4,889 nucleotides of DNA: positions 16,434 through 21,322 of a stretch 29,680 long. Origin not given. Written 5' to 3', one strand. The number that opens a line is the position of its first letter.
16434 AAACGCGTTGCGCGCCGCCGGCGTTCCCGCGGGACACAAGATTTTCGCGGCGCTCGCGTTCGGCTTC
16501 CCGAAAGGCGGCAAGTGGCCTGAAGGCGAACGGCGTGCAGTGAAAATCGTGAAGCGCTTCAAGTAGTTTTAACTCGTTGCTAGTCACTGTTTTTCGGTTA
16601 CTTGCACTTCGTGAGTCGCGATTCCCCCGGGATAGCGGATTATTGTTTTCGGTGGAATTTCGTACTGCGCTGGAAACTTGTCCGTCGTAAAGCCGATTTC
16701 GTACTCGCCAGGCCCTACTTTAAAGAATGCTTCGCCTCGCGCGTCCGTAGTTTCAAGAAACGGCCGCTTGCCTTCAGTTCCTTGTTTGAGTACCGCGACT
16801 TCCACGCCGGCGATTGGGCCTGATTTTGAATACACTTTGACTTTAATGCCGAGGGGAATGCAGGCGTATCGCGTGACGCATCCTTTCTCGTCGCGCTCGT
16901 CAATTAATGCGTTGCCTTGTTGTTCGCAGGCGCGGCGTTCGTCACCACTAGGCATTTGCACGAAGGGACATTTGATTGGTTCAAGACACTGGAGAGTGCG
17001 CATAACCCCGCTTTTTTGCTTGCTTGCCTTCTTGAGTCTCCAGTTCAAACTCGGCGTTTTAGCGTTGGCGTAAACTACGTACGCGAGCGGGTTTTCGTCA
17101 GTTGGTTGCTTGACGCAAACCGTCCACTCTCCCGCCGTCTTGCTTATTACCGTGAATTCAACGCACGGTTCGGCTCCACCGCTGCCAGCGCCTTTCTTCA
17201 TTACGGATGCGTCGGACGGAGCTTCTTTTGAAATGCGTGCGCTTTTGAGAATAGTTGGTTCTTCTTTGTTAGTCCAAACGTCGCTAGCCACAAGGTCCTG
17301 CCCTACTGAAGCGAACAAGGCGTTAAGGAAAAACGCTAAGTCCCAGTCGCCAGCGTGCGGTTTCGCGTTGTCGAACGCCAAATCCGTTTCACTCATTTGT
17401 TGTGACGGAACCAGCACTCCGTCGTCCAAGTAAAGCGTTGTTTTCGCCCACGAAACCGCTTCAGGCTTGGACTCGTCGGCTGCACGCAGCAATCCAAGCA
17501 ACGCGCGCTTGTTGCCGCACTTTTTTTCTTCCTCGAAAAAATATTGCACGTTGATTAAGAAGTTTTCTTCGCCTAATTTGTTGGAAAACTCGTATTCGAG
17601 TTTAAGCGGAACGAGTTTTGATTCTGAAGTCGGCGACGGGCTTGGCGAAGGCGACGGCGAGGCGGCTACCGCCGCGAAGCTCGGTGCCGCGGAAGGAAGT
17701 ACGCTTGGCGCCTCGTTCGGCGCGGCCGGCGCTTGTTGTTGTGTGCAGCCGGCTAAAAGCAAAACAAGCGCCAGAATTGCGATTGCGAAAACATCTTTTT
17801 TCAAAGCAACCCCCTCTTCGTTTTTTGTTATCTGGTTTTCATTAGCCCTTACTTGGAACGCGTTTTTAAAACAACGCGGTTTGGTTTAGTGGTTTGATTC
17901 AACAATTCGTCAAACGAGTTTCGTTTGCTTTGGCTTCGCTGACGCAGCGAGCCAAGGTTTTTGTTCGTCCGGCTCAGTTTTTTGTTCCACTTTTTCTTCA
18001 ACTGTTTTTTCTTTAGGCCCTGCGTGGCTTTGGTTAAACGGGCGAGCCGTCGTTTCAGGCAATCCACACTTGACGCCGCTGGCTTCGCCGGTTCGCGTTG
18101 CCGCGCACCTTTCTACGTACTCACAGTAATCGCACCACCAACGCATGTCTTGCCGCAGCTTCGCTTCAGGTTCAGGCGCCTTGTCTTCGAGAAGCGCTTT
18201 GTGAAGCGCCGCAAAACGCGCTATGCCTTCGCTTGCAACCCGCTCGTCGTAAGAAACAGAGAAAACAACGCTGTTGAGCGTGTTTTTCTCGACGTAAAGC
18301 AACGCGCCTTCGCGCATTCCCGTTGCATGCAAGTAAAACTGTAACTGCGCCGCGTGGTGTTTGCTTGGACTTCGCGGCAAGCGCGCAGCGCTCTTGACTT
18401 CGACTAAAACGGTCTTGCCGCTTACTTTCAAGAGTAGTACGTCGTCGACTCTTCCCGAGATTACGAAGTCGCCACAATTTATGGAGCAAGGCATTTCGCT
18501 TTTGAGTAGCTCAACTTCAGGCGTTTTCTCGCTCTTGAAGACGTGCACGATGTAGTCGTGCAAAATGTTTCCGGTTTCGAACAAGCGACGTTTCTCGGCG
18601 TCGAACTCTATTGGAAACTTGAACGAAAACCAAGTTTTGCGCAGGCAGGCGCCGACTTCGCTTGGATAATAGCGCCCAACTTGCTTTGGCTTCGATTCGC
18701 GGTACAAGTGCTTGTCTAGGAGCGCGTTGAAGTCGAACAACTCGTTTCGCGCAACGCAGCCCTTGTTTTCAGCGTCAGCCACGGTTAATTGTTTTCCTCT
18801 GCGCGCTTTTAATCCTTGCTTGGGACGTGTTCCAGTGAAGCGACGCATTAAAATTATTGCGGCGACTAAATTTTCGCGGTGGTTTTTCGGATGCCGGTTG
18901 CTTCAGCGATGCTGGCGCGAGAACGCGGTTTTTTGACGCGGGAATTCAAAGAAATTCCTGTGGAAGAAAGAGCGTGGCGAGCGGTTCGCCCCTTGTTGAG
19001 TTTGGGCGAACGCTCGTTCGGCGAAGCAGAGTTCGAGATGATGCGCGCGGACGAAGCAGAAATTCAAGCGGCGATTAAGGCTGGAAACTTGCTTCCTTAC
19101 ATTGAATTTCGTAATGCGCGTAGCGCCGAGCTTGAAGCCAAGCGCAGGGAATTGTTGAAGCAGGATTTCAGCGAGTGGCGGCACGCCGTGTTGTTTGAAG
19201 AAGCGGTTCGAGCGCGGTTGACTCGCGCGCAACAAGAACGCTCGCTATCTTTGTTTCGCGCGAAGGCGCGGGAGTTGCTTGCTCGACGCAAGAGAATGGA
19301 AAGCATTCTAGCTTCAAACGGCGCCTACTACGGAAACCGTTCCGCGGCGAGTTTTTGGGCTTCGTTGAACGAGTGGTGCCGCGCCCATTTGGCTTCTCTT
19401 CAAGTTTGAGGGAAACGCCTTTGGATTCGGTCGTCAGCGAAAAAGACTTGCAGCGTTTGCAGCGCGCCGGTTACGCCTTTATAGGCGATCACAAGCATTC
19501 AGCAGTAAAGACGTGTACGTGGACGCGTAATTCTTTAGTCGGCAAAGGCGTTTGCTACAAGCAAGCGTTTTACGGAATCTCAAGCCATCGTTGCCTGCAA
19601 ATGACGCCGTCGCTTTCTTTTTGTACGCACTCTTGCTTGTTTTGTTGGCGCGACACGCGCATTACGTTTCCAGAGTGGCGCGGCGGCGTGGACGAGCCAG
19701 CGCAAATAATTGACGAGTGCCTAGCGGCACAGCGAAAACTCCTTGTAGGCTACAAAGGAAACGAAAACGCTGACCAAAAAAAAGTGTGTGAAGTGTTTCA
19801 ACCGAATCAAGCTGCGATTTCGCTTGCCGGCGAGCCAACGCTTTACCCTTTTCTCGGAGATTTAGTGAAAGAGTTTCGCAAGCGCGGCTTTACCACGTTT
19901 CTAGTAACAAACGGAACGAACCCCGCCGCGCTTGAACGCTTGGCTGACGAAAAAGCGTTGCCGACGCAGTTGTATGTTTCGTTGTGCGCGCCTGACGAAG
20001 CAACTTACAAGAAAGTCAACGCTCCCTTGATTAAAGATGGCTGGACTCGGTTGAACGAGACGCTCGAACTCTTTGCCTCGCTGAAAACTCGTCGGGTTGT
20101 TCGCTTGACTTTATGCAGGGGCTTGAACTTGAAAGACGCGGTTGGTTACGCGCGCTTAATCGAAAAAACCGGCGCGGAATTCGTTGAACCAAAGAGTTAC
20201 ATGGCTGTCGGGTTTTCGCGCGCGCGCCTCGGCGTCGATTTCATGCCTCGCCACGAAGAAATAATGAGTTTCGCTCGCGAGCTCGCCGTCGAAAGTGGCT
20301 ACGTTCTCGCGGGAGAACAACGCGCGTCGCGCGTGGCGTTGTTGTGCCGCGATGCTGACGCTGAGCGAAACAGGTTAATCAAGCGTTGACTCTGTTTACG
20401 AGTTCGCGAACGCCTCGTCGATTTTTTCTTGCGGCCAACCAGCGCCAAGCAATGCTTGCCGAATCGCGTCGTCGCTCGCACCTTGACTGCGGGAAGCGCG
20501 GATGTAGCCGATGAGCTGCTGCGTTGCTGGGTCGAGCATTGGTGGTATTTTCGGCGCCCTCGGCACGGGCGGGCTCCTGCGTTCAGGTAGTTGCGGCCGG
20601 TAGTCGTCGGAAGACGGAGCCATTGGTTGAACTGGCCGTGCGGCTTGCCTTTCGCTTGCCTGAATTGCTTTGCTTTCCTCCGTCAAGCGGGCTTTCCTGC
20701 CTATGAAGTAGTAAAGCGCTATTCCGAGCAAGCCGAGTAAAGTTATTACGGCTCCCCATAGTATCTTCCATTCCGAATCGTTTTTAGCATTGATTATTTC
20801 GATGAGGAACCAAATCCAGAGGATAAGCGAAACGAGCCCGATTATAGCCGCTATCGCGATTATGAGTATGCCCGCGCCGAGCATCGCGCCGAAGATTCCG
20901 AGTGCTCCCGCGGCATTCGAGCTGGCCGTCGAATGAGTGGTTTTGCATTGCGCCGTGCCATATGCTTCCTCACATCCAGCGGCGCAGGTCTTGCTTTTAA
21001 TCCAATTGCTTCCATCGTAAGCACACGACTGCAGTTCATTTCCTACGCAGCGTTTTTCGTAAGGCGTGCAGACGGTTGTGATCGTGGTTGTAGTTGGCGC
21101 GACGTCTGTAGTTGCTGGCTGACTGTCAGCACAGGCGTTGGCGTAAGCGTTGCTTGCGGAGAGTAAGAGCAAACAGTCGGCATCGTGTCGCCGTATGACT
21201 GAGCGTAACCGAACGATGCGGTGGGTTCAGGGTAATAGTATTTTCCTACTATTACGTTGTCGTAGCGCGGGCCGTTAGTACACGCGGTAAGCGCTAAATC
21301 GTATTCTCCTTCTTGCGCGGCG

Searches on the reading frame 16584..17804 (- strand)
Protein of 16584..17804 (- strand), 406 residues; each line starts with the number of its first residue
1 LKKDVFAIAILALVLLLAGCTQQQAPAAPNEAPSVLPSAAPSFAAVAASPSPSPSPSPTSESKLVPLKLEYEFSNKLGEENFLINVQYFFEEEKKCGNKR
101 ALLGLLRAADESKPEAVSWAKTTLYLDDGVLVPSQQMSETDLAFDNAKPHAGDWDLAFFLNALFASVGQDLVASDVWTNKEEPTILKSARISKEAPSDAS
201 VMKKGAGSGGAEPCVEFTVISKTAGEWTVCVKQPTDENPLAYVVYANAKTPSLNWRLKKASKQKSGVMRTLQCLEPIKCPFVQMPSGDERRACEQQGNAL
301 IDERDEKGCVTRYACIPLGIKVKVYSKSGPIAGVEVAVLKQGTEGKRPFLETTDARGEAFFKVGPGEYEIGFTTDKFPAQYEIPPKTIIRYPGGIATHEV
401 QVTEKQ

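Call 8: search_protein_families(library=pfam, proteins=[window:16584-17804:-], max_evalue=0.001)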
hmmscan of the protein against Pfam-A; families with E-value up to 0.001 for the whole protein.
window:16584-17804:- (406 aa): 2 families
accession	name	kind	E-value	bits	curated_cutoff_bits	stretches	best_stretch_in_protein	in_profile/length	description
PF22904.2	NOMO1-like_2nd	-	5.5e-05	23.6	27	1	320-373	6-61/90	BOS complex subunit NOMO1-like, second beta sandwich domain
PF13620.12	CarboxypepD_reg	-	0.00034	21.3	32.3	1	320-381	2-63/82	Carboxypeptidase regulatory-like domain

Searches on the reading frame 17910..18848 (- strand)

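Call 8: search_protein_families(library=pfam, proteins=[window:17910-18848:-], max_evalue=0.001)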
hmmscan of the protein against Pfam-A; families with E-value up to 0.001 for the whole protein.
window:17910-18848:- (312 aa): 3 families
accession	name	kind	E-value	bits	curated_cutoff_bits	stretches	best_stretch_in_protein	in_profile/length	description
PF12705.13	PDDEXK_1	-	8.5e-11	42.7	22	1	66-248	65-246/247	PD-(D/E)XK nuclease superfamily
PF01930.23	Cas_Cas4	-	1.7e-06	28.6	22.7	1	67-249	10-159/160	Domain of unknown function DUF83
PF13366.12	PDDEXK_3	-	0.00082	20.2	22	0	144-187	68-107/117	PD-(D/E)XK nuclease superfamily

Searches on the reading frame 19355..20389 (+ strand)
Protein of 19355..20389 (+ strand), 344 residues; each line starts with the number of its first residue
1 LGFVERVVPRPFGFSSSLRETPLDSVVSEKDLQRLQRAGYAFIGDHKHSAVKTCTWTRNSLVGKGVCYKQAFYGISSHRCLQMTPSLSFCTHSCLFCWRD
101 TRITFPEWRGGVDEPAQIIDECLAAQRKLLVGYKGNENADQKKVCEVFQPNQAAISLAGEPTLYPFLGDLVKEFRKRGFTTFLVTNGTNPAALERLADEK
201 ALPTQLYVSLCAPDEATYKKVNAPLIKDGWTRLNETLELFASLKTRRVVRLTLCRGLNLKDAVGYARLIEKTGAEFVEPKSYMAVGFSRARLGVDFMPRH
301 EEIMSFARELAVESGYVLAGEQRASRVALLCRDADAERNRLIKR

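Call 8: search_protein_families(library=pfam, proteins=[window:19355-20389:+], max_evalue=0.001)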
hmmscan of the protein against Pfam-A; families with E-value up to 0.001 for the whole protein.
window:19355-20389:+ (344 aa): 3 families
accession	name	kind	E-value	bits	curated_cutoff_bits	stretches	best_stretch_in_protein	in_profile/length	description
PF08608.17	Wyosine_form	-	3.6e-15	56.4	22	1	273-330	3-61/63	Wyosine base formation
PF04055.27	Radical_SAM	-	3.2e-12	47.4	29.5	1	88-268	5-165/166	Radical SAM superfamily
PF00702.32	Hydrolase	-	0.00073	20.4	26.4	0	141-222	79-156/191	haloacid dehalogenase-like hydrolase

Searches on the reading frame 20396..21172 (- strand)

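Call 8: search_protein_families(library=pfam, proteins=[window:20396-21172:-], max_evalue=0.001)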
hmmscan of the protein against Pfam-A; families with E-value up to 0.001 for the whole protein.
window:20396-21172:- (258 aa): 1 family
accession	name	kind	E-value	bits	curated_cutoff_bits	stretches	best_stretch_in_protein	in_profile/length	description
PF13396.11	PLDc_N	-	6.6e-08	32.8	23.3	1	117-159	1-42/42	Phospholipase_D-nuclease N-terminal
